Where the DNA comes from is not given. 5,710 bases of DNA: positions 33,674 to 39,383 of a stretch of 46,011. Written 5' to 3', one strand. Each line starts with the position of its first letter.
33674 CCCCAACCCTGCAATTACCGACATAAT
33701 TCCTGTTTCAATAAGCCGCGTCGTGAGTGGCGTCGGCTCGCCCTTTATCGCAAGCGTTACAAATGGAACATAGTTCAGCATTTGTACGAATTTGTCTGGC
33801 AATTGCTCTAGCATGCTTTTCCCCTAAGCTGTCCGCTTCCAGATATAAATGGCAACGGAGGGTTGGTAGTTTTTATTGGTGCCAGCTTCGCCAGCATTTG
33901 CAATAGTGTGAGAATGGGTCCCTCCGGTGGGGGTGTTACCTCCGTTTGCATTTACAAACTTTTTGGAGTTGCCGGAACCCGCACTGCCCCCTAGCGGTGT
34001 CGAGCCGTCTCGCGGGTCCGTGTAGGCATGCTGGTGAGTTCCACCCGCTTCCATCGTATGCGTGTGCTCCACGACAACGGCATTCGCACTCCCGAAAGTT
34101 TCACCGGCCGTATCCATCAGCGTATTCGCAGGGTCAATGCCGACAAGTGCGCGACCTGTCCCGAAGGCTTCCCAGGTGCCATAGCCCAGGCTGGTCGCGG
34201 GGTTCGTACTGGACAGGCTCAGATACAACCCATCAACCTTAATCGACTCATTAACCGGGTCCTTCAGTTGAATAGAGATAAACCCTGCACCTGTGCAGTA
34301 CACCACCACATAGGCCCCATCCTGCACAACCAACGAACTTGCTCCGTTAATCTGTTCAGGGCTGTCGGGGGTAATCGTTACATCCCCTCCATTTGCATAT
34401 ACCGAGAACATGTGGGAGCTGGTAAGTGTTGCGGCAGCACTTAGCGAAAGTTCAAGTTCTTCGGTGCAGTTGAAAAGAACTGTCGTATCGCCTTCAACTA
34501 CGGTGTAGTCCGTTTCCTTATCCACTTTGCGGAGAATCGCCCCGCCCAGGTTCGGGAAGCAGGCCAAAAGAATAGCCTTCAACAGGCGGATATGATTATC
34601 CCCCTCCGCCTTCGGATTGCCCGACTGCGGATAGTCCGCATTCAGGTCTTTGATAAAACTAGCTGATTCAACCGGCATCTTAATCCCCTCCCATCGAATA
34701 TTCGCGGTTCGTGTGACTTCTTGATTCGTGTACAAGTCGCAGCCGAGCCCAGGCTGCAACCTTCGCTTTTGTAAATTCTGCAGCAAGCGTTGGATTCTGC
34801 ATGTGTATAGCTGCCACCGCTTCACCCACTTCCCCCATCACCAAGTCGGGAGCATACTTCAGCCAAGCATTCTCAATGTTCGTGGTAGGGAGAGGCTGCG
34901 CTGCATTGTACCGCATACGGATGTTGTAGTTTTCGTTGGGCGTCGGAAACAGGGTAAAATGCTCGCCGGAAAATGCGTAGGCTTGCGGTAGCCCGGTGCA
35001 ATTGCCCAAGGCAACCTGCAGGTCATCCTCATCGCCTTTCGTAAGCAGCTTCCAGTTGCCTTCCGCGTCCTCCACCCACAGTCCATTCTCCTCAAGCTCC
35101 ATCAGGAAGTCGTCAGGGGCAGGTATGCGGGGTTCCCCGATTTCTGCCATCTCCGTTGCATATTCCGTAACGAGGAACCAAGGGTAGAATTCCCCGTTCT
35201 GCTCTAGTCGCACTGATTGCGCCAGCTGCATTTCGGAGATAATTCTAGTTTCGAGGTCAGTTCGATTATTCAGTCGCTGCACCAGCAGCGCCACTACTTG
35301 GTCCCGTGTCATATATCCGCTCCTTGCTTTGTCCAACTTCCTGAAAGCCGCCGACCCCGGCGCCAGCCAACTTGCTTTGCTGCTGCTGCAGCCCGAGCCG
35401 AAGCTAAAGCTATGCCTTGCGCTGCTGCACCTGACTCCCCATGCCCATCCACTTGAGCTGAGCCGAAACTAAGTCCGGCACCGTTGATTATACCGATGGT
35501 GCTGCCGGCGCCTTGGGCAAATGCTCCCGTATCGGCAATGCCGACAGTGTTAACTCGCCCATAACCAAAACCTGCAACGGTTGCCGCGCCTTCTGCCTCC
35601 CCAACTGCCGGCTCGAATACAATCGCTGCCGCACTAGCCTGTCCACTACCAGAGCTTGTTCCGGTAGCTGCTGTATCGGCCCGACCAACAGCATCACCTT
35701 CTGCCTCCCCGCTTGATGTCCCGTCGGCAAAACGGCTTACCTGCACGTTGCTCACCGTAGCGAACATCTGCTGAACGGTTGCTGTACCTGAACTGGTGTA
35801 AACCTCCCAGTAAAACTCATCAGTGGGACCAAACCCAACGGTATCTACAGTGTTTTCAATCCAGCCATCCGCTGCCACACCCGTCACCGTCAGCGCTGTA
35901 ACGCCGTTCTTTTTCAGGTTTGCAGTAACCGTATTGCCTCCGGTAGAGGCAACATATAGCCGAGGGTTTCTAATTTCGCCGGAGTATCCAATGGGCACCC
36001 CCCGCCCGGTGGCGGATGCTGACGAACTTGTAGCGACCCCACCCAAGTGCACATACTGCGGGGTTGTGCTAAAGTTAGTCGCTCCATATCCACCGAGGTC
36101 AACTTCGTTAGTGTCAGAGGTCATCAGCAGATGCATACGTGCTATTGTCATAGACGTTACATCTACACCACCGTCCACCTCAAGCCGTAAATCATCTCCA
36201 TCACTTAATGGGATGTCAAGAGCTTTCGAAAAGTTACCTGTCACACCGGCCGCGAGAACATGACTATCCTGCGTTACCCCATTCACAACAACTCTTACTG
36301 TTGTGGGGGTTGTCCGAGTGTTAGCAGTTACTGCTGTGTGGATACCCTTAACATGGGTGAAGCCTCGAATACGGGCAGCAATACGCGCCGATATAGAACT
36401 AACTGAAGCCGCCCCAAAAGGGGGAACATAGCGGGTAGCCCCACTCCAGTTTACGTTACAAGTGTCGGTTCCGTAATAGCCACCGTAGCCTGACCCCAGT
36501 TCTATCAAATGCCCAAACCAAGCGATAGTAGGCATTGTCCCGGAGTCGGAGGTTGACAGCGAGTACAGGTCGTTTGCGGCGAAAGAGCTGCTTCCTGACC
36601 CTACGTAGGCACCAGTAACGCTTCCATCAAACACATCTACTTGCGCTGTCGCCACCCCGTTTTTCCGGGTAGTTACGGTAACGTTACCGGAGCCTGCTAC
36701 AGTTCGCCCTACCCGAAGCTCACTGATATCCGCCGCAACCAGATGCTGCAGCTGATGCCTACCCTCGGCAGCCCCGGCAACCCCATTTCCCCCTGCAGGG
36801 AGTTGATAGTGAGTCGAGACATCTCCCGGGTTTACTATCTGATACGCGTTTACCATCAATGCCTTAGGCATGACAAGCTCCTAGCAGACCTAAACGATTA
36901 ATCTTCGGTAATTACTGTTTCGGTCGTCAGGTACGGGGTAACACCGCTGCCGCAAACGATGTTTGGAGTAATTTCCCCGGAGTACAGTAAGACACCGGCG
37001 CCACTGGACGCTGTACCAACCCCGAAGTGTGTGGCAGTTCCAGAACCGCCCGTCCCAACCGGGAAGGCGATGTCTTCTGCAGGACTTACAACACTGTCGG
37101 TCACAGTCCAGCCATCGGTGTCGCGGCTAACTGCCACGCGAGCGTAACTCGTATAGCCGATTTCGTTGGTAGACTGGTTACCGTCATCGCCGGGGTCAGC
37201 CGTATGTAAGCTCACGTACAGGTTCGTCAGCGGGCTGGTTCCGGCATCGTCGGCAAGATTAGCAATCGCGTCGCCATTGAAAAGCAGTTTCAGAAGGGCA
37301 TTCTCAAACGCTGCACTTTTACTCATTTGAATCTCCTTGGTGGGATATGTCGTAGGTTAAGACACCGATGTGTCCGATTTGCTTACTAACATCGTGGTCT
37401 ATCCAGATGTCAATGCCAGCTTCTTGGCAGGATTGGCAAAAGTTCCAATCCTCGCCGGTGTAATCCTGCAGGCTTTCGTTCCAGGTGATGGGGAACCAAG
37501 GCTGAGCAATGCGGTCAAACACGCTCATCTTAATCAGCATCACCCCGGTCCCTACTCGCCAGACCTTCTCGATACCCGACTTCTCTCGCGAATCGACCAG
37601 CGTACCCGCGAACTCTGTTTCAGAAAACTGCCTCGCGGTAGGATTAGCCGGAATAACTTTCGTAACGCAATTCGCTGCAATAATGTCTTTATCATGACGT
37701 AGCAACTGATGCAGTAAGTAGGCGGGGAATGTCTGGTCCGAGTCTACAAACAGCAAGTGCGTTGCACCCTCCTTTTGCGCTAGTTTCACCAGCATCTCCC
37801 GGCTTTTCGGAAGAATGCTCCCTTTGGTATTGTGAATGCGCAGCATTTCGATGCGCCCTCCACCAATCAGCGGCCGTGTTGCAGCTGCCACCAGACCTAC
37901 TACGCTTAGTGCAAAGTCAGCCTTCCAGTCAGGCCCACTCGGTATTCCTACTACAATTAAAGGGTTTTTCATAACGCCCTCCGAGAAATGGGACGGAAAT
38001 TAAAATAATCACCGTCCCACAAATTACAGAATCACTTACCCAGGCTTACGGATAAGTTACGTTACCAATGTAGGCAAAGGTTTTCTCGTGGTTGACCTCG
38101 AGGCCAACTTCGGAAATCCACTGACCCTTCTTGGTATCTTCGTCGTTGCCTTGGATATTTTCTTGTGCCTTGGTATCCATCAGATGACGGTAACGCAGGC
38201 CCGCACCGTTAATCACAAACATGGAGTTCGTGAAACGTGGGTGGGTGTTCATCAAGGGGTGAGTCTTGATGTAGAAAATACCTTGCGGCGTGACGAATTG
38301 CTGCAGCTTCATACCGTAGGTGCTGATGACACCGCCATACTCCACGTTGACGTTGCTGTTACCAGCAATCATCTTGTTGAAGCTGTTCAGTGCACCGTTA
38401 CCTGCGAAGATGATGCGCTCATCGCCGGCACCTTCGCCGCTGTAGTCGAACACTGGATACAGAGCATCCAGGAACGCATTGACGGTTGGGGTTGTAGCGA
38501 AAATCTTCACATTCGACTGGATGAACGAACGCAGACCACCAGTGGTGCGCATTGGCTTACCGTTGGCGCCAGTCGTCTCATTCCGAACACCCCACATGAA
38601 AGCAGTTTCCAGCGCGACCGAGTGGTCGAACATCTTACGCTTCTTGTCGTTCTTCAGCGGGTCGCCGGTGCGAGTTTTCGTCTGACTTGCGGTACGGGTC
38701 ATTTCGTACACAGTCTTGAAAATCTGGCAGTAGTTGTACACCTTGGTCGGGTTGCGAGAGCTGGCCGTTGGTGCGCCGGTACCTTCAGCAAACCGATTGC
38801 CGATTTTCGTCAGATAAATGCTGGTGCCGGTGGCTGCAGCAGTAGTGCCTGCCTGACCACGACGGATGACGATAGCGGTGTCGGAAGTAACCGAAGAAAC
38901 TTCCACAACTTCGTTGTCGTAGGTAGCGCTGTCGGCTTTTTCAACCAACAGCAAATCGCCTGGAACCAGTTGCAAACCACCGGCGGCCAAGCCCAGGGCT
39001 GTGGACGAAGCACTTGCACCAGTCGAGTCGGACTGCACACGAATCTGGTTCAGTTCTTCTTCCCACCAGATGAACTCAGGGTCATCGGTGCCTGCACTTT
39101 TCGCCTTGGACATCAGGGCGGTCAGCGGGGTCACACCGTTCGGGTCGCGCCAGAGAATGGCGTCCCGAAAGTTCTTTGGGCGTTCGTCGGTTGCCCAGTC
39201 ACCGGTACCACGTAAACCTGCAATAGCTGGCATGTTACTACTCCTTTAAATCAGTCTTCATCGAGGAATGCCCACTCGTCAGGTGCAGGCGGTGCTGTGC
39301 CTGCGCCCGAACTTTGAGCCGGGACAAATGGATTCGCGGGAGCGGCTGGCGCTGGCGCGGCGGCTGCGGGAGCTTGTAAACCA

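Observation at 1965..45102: Seven dispersed copies of a conserved 29-bp imperfect palindrome; candidate genome-wide regulatory element of unknown function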

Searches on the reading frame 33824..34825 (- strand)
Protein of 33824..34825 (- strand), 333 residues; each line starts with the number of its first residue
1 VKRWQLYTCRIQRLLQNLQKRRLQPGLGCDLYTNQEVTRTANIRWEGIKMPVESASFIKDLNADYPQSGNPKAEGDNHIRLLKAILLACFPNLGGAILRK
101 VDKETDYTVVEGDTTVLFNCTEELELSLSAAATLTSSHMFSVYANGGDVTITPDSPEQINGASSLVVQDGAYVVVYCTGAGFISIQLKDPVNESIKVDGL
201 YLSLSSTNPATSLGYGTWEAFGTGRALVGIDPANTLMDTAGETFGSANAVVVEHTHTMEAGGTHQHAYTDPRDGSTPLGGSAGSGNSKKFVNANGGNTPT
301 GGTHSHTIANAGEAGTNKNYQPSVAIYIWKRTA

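Call 40: search_protein_families(library=phrogs, max_evalue=0.01, proteins=[window:33824-34825:-])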
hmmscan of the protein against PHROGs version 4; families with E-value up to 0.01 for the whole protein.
window:33824-34825:- (333 aa): 5 families
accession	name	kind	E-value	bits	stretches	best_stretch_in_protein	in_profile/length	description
phrog_6465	-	tail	1.3e-25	91.6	1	50-333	1-281/281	tail protein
phrog_24267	-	unknown function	1.1e-11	45.9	1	185-333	134-266/266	-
phrog_20878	-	tail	2.3e-08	35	1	203-333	231-365/365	tail fiber protein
phrog_5717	-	tail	3.8e-08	33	1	191-333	999-1150/1150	tail protein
phrog_5795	-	tail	4.7e-05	22.8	0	48-102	326-380/968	tail protein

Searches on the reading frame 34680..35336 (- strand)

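Call 40: search_protein_families(library=phrogs, max_evalue=0.01, proteins=[window:34680-35336:-])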
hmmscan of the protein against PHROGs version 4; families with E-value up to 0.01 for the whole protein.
window:34680-35336:- (218 aa): 1 family
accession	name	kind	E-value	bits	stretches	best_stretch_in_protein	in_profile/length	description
phrog_19385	-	unknown function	1.7e-05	25.1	1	88-185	118-217/249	-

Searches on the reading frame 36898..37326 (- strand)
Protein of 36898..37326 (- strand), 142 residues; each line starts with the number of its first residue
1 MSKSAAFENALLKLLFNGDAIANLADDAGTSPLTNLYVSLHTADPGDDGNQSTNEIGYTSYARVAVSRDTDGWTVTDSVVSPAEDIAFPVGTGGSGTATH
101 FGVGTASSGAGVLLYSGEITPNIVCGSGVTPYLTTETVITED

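Call 40: search_protein_families(library=phrogs, max_evalue=0.01, proteins=[window:36898-37326:-])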
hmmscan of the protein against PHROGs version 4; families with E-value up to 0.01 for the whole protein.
window:36898-37326:- (142 aa): 1 family
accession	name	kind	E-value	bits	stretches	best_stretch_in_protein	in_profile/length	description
phrog_240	-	head and packaging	2.4e-20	74.2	1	1-137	61-183/200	head protein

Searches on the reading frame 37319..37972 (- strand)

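Call 40: search_protein_families(library=phrogs, max_evalue=0.01, proteins=[window:37319-37972:-])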
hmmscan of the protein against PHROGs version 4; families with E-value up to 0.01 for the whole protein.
window:37319-37972:- (217 aa): 1 family
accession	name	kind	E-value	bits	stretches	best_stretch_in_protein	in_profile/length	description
phrog_1574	-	unknown function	3.4e-21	77.1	1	67-209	81-236/240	-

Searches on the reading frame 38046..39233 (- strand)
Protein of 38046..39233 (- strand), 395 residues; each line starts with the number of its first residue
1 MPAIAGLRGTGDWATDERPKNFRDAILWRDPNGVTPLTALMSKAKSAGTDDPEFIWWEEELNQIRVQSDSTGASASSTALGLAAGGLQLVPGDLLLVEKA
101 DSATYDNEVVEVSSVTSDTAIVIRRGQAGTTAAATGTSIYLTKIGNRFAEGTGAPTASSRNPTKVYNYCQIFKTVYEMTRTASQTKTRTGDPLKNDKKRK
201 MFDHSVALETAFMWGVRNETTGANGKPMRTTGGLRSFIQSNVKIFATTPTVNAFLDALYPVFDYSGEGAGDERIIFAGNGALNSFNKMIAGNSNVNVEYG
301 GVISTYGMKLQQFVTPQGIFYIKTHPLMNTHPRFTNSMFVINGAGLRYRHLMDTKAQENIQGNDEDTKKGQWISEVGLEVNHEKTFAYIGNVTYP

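Call 7: search_protein_families(library=phrogs, proteins=[window:38046-39233:-])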
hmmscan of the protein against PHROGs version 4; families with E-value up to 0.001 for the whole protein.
window:38046-39233:- (395 aa): 2 families
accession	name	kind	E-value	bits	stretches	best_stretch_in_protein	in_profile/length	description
phrog_1328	-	head and packaging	4.5e-51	175.7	1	1-393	3-307/583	major head protein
phrog_13704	-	head and packaging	3.1e-09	37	1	32-293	55-311/452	virion structural protein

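Call 22: find_related_loci(query=window:38046-39233:-, collection=viral_contigs, flank=10000)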
Query window:38046-39233:- (395 aa) in viral_contigs; peptide patterns used: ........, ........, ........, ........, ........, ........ (x = any residue, [..] = any of these).
125 stretches matched a pattern; 123 encode a relative of the query (tblastn E <= 1e-3); the best 80 are kept; 80 distinct loci.
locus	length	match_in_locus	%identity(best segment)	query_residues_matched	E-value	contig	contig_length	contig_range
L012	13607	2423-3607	93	1-395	0e+0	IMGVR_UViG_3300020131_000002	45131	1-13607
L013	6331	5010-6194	75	1-395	0e+0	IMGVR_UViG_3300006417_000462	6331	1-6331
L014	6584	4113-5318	65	1-392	2e-176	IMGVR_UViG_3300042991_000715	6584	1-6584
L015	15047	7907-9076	66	1-391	2e-172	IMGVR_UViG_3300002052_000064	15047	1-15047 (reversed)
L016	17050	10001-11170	66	1-391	2e-172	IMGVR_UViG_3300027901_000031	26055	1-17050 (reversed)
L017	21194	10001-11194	64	1-395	1e-170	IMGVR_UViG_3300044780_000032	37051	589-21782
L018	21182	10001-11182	62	3-391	6e-169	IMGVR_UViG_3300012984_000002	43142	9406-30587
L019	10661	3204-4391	62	1-395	1e-168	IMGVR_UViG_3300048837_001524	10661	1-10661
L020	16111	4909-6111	61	3-395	3e-164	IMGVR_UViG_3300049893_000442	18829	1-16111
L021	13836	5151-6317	61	3-390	3e-163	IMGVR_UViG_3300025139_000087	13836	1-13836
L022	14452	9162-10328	61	3-390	3e-163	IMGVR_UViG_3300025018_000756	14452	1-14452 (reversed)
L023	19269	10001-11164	61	3-391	1e-162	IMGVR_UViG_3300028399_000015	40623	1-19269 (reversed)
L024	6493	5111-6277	61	3-390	2e-163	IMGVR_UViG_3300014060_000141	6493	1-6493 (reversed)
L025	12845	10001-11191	60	3-395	5e-159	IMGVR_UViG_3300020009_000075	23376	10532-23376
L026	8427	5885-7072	58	3-391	1e-155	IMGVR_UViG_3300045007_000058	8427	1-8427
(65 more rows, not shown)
